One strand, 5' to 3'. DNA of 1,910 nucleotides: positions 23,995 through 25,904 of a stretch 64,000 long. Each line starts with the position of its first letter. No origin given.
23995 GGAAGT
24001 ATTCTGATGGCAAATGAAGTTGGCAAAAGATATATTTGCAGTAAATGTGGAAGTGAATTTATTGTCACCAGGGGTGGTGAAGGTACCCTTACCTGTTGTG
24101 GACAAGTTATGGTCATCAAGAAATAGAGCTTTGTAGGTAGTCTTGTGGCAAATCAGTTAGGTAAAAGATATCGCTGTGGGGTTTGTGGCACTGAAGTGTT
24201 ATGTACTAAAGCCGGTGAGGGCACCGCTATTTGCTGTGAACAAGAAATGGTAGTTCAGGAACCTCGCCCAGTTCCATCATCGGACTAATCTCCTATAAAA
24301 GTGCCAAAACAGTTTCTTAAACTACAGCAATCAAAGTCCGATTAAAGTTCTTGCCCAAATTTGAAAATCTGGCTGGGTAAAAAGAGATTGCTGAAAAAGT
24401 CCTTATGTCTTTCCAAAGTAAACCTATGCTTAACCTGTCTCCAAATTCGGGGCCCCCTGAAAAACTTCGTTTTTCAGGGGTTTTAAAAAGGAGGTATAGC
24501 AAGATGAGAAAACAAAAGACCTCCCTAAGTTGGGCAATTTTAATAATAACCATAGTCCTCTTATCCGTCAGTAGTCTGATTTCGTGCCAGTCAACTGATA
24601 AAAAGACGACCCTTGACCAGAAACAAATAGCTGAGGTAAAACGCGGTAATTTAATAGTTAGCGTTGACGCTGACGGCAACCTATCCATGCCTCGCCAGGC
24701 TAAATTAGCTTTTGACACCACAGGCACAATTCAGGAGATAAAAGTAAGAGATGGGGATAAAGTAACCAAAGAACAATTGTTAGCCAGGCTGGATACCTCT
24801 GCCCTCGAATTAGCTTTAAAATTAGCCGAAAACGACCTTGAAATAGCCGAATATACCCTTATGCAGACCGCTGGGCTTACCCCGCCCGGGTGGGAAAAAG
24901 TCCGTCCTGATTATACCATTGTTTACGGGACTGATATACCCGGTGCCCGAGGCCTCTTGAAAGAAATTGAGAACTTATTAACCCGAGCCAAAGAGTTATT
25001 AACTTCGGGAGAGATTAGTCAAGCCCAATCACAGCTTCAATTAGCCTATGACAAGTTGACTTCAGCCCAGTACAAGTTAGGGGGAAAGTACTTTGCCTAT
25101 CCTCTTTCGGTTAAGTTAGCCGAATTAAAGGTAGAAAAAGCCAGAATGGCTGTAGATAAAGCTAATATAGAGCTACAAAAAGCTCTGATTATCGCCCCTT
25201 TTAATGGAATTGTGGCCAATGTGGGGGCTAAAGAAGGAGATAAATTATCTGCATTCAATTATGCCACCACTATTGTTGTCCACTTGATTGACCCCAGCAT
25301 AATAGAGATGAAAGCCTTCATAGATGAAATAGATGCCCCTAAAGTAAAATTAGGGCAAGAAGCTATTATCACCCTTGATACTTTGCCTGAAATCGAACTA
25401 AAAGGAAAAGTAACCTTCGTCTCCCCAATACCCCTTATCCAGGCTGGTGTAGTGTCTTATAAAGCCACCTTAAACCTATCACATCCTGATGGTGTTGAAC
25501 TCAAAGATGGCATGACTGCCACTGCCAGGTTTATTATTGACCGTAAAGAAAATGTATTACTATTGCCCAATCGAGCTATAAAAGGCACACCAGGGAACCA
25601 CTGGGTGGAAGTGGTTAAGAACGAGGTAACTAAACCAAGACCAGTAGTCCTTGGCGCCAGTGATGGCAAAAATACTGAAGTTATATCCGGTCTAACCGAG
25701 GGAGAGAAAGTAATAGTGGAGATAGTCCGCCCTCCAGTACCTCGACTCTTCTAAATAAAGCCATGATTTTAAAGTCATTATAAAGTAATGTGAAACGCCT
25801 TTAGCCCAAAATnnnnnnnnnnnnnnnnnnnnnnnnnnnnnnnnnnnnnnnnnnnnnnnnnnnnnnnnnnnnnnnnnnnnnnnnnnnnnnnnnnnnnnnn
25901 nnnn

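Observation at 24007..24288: Two tandem desulforedoxin-like micro-ORFs below the ORF-calling threshold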

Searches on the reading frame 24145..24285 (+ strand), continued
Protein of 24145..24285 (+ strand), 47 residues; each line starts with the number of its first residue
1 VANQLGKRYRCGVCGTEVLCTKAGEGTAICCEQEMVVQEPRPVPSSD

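Call 64: find_encoding_contigs(protein=P0295, flank=6000, max_places=4)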
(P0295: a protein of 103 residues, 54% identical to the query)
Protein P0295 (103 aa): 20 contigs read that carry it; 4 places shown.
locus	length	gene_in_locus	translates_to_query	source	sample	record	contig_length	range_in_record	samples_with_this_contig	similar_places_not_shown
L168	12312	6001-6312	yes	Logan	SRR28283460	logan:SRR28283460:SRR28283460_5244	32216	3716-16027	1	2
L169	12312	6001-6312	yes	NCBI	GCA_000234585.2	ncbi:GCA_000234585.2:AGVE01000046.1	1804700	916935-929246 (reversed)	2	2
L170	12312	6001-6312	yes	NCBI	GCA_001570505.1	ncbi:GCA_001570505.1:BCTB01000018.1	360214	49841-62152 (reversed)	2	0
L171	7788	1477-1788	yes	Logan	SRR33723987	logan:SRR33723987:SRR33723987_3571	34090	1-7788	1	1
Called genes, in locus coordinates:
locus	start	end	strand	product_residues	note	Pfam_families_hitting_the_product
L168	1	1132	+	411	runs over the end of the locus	PF02515:CoA_transf_3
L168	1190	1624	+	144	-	PF07858:LEH (weak), PF03284:PHZA_PHZB (weak), PF12680:SnoaL_2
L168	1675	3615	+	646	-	PF00005:ABC_tran, PF13304:AAA_21 (weak), PF01061:ABC2_membrane, PF12698:ABC2_membrane_3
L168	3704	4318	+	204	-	PF09203:MspA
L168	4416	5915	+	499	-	PF00501:AMP-binding, PF13193:AMP-binding_C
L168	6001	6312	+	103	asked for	-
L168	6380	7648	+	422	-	PF00067:p450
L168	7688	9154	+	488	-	PF00171:Aldedh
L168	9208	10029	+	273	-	PF00106:adh_short, PF08659:KR, PF13561:adh_short_C2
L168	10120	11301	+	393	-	PF22691:Thiolase_C_1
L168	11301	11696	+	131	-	PF01796:OB_ChsH2_C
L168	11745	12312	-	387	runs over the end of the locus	PF02771:Acyl-CoA_dh_N, PF02770:Acyl-CoA_dh_M, PF00441:Acyl-CoA_dh_1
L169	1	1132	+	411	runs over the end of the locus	PF02515:CoA_transf_3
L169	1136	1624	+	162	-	PF03284:PHZA_PHZB (weak), PF07858:LEH (weak), PF12680:SnoaL_2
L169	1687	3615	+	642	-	PF00005:ABC_tran, PF13304:AAA_21 (weak), PF01061:ABC2_membrane, PF12698:ABC2_membrane_3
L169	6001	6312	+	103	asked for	-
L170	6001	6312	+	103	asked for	-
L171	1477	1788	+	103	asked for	-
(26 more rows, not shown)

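Call 66: find_homologous_proteins(query=P0146, max_evalue=0.001)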
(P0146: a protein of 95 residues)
Query P0146 (95 aa): 36 proteins with E <= 0.001 among 37 candidates.
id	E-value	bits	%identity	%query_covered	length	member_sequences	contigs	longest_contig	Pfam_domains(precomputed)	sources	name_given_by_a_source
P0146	7.3e-56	204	100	100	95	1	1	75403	PF06397.18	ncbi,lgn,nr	ncbi:MAG: hypothetical protein IMW91_01975 [Firmicutes bacterium]|nr:hypothetical protein [Bacillota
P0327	6.2e-33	131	65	100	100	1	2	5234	PF06397.18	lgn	-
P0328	5.0e-11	61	43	98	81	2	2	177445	PF06397.18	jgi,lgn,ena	-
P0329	1.7e-10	59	44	100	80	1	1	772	-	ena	-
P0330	4.9e-10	57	44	100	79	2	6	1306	-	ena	-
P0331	5.0e-9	54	39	98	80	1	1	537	-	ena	-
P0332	1.0e-8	53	42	100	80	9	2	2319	-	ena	-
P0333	1.2e-8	53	42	100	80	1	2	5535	-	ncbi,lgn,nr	ncbi:MAG TPA: hypothetical protein DEP66_07370 [Acidimicrobiaceae bacterium]|nr:hypothetical protein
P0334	1.2e-8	53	42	100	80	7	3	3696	-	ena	-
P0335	3.1e-8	52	41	100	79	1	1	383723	-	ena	-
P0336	3.8e-8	51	41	100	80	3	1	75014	-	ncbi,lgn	-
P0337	5.4e-8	51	40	100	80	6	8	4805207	-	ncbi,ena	-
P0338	5.8e-8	51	42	100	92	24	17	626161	-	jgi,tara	jgi:hypothetical protein|tara:strand:+ start:546 stop:824 length:279 start_codon:yes stop_codon:yes 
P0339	6.5e-8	51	42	100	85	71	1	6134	-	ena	-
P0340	1.0e-7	50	42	100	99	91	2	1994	-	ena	-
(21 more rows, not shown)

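Call 68: find_encoding_contigs(protein=P0337, flank=5000, max_places=3)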
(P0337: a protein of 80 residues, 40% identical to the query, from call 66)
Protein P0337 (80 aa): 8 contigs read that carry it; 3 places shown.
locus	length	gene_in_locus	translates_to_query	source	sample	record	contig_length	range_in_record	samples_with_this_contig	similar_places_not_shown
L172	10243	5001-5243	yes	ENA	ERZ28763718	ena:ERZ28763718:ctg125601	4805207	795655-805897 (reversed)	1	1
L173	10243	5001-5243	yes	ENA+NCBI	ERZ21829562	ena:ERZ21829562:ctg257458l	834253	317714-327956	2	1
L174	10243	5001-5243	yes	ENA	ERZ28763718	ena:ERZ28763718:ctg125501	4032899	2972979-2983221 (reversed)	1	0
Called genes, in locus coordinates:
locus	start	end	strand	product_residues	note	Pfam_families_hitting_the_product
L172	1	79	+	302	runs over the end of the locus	PF01609:DDE_Tnp_1, PF13612:DDE_Tnp_1_3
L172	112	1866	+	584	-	PF00860:Xan_ur_permease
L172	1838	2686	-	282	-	-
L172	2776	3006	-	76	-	-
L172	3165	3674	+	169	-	PF07969:Amidohydro_3, PF01979:Amidohydro_1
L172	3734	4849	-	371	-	PF01370:Epimerase (faint)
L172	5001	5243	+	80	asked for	-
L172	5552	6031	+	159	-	PF00378:ECH_1, PF16113:ECH_2 (faint)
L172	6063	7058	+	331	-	PF02515:CoA_transf_3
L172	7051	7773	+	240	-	PF00378:ECH_1, PF16113:ECH_2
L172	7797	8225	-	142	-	PF18029:Glyoxalase_6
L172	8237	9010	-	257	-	PF06314:ADC (weak)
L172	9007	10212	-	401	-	PF00296:Bac_luciferase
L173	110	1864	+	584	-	PF00860:Xan_ur_permease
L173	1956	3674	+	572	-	PF07969:Amidohydro_3, PF01979:Amidohydro_1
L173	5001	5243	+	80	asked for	-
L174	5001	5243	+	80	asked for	-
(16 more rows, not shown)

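Call 69: find_encoding_contigs(protein=P0146, flank=5000, max_places=2)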
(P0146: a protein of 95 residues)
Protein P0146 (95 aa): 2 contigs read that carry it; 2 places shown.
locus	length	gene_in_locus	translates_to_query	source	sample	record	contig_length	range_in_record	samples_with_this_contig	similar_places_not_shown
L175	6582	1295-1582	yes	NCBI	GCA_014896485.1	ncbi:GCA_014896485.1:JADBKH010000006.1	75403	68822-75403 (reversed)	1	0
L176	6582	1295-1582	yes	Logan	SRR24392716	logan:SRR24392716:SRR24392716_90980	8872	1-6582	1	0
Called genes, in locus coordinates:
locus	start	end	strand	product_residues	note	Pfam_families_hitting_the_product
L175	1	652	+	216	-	PF02775:TPP_enzyme_C, PF12367:PFO_beta_C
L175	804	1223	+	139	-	PF04126:Cyclophil_like, PF18050:Cyclophil_like2 (weak)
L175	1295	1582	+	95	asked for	PF06397:Desulfoferrod_N (weak)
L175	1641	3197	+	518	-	PF02515:CoA_transf_3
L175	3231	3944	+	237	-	PF00378:ECH_1, PF16113:ECH_2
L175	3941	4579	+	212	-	PF02811:PHP (weak), PF13263:PHP_C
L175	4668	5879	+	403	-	PF02515:CoA_transf_3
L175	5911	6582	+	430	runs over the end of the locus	PF02515:CoA_transf_3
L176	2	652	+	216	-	?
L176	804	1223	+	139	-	PF04126:Cyclophil_like, PF18050:Cyclophil_like2 (weak)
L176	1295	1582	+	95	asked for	PF06397:Desulfoferrod_N (weak)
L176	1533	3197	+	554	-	PF02515:CoA_transf_3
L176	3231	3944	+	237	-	PF00378:ECH_1, PF16113:ECH_2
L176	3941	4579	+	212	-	PF02811:PHP (weak), PF13263:PHP_C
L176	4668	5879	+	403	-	PF02515:CoA_transf_3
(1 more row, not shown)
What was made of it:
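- The same neighbours flank fused homologues in Acidimicrobiia (call 68), a Bacillota MAG (call 69) and Mycolicibacterium thermoresistibile (call 64).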

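Call 73: predict_structure(alignment_id=A3)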
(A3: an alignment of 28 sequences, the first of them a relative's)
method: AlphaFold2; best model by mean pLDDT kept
length: 95 residues; sequences in the alignment: 28
mean_pLDDT: 78.1   pTM: 0.67
mean pLDDT of the five models: 78.1, 77.3, 74.6, 73.9, 71.2
residues with pLDDT >= 90: 10; 70-90: 62; 50-70: 19; < 50: 4
segments of 3 or more residues with pLDDT < 50: 93-95
pLDDT, mean of each block of 10 residues (from residue 1): 80 86 86 78 54 87 88 84 75 47
secondary structure, 60 per line:
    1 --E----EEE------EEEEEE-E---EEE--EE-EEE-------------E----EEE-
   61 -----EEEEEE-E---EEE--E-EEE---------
elements in order: E8-10 E17-22 E28-30 E36-38 E57-59 E66-71 E77-79 E84-86
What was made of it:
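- The AF2 model of fusion P0146 has pTM 0.67 despite a disordered linker, which is consistent with the two halves packing together (call 73).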

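Call 77: fold_search(model_id=the predicted structure, library=pdb)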
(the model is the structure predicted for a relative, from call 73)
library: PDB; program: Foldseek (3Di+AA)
matches with E <= 10: 44; with E <= 0.001: 0
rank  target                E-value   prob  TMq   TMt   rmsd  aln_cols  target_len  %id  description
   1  2ji2_A                4.5e-01  0.44  0.38  0.29  11.8       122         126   16  X-ray structure of E114A mutant of superoxide reductase from Desulfoarculus baarsii in the native, reduced form (released 2007-05-01)
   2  1dxg_A                4.8e-01  0.99  0.36  0.90   0.8        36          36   42  CRYSTAL STRUCTURE OF DESULFOREDOXIN FROM DESULFOVIBRIO GIGAS AT 1.8 A RESOLUTION (released 1997-11-12)
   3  2ji1_A                5.0e-01  0.44  0.38  0.29  11.1       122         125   16  X-ray structure of wild-type superoxide reductase from Desulfoarculus baarsii (released 2007-05-01)
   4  2ji2_B                5.6e-01  0.35  0.36  0.27  11.3       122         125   19  X-ray structure of E114A mutant of superoxide reductase from Desulfoarculus baarsii in the native, reduced form (released 2007-05-01)
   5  1dfx                  1.9e+00  0.25  0.37  0.29   9.8       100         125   18  DESULFOFERRODOXIN FROM DESULFOVIBRIO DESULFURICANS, ATCC 27774 (released 1998-10-14)
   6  5d6y_A                3.3e+00  0.02  0.18  0.16  18.1       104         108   12  Crystal structure of double tudor domain of human lysine demethylase KDM4A complexed with histone H3K23me3 (released 2016-02-10)
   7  7k9h_H                3.5e+00  0.02  0.19  0.16  12.4       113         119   12  SARS-CoV-2 Spike in complex with neutralizing Fab 2B04 (one up, two down conformation) (released 2021-09-29)
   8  7nka_F                4.1e+00  0.02  0.19  0.19  11.0       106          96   15  1918 H1N1 Viral influenza polymerase heterotrimer with Nb8206 (released 2021-12-01)
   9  2mq3_MODEL_1_A        4.6e+00  0.03  0.20  0.20  11.9        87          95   14  NMR structure of the c3 domain of human cardiac myosin binding protein-c with a hypertrophic cardiomyopathy-re (released 2014-07-30)
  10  6gf7_B                5.1e+00  0.03  0.23  0.22  10.6        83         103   20  Molecular basis of egg coat filament cross-linking: Zn-SAD structure of the partially deglycosylated ZP1 ZP-N1 domain  (released 2019-06-19)
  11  1npp_D                5.1e+00  0.02  0.24  0.11  18.7       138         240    9  CRYSTAL STRUCTURE OF AQUIFEX AEOLICUS NUSG IN P2(1) (released 2003-03-11)
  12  6gv1_L                5.6e+00  0.01  0.16  0.09  13.8        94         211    8  Crystal structure of E.coli Multidrug/H+ antiporter MdfA in outward open conformation with bound Fab fragment (released 2018-10-03)
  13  8vd2_D                6.2e+00  0.02  0.19  0.11  12.5       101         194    7  Human TCR ET650-4 in complex with DQ8-InsC8-15-IAPP1 (released 2024-08-07)
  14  6xkr_P                6.2e+00  0.01  0.18  0.16  13.6       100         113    7  Structure of Sasanlimab Fab in complex with PD-1 (released 2020-09-09)
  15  3k8l_B                6.2e+00  0.01  0.15  0.04  12.2        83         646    8  Crystal structure of SusG-D498N mutant with maltoheptaose (released 2010-03-02)
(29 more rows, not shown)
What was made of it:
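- On Desulforedoxin / Pfam PF06397 (Desulfoferrod_N): One half of fused homologue P0146 matches 1dxg_A at rmsd 0.8 A and TMt 0.90 (calls 73, 77).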

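Call 81: search_protein_families(library=pfam, proteins=[P0171, P0182, P0193, P0199, P0206, P0217, P0241, P0247, P0268, P0274], max_evalue=0.01)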
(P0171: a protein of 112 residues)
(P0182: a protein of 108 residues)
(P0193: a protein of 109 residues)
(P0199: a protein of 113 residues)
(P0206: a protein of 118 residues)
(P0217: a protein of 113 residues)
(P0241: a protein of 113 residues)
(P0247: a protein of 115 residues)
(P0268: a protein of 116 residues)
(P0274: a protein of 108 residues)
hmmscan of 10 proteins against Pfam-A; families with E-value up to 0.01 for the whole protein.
P0171 (112 aa): 1 family
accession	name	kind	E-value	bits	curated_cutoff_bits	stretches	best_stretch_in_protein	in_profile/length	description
PF06397.17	Desulfoferrod_N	-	1.4e-05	25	23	1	72-101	5-34/36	Desulfoferrodoxin, N-terminal domain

P0182 (108 aa): 1 family
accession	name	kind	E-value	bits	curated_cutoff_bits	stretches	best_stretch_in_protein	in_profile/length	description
PF06397.17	Desulfoferrod_N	-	8.1e-05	22.6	23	1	68-96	5-33/36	Desulfoferrodoxin, N-terminal domain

P0193 (109 aa): 2 families
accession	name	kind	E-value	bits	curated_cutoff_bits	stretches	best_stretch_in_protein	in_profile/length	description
PF06397.17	Desulfoferrod_N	-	0.00018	21.5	23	1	70-99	6-35/36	Desulfoferrodoxin, N-terminal domain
PF10218.14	SPRING1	-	0.0096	16.5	22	0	64-99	41-76/131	SREBP regulating gene protein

P0199 (113 aa): 1 family
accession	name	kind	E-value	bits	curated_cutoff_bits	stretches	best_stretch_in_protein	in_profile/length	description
PF06397.17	Desulfoferrod_N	-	0.0011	19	23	1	72-102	4-34/36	Desulfoferrodoxin, N-terminal domain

P0206 (118 aa): 1 family
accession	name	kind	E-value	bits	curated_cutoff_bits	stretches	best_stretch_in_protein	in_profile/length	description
PF06397.17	Desulfoferrod_N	-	0.00014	21.9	23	1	79-107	6-34/36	Desulfoferrodoxin, N-terminal domain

P0217 (113 aa): 1 family
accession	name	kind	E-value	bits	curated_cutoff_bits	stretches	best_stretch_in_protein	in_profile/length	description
PF06397.17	Desulfoferrod_N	-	6.2e-06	26.2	23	1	74-103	6-35/36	Desulfoferrodoxin, N-terminal domain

P0241 (113 aa): 1 family
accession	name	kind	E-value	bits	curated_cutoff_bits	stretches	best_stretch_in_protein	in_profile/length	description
PF06397.17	Desulfoferrod_N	-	5.6e-06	26.3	23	1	74-102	6-34/36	Desulfoferrodoxin, N-terminal domain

P0247 (115 aa): 1 family
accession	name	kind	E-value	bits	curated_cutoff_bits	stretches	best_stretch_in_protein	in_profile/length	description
PF06397.17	Desulfoferrod_N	-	3.9e-07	30.1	23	1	76-106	6-36/36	Desulfoferrodoxin, N-terminal domain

P0268 (116 aa): 0 families

P0274 (108 aa): 1 family
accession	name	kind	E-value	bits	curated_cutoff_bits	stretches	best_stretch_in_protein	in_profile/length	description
PF06397.17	Desulfoferrod_N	-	0.0002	21.4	23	1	71-98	8-35/36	Desulfoferrodoxin, N-terminal domain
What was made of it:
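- Tried and rejected: Pfam found no match for their unrelated N-terminal domain (call 81).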

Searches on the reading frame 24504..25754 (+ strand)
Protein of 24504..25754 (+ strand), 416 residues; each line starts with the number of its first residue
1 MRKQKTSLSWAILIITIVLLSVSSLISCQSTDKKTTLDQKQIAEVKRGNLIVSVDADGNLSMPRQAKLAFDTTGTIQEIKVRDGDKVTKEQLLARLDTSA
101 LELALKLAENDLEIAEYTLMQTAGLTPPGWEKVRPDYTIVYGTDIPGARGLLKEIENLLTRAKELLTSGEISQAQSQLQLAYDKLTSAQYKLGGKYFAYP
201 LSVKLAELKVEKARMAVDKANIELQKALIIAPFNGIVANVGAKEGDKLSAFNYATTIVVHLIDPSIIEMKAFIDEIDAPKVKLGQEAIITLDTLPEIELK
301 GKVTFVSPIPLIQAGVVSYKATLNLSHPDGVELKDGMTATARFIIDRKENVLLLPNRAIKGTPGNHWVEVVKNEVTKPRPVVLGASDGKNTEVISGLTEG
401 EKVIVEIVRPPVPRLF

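Call 13: search_protein_families(library=pfam, proteins=[window:24504-25754:+], max_evalue=0.00001)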
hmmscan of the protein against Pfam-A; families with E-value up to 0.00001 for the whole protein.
window:24504-25754:+ (416 aa): 3 families
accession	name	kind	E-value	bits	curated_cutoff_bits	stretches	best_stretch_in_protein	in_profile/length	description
PF16576.10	HlyD_D23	-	2.8e-13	50.1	30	1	166-338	51-213/214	Barrel-sandwich domain of CusB or HlyD membrane-fusion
PF13437.12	HlyD_3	-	6.5e-10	40.1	22.2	1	229-329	2-97/106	HlyD family secretion protein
PF00364.28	Biotin_lipoyl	-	9.1e-06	25.9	22.1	0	67-96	44-73/73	Biotin-requiring enzyme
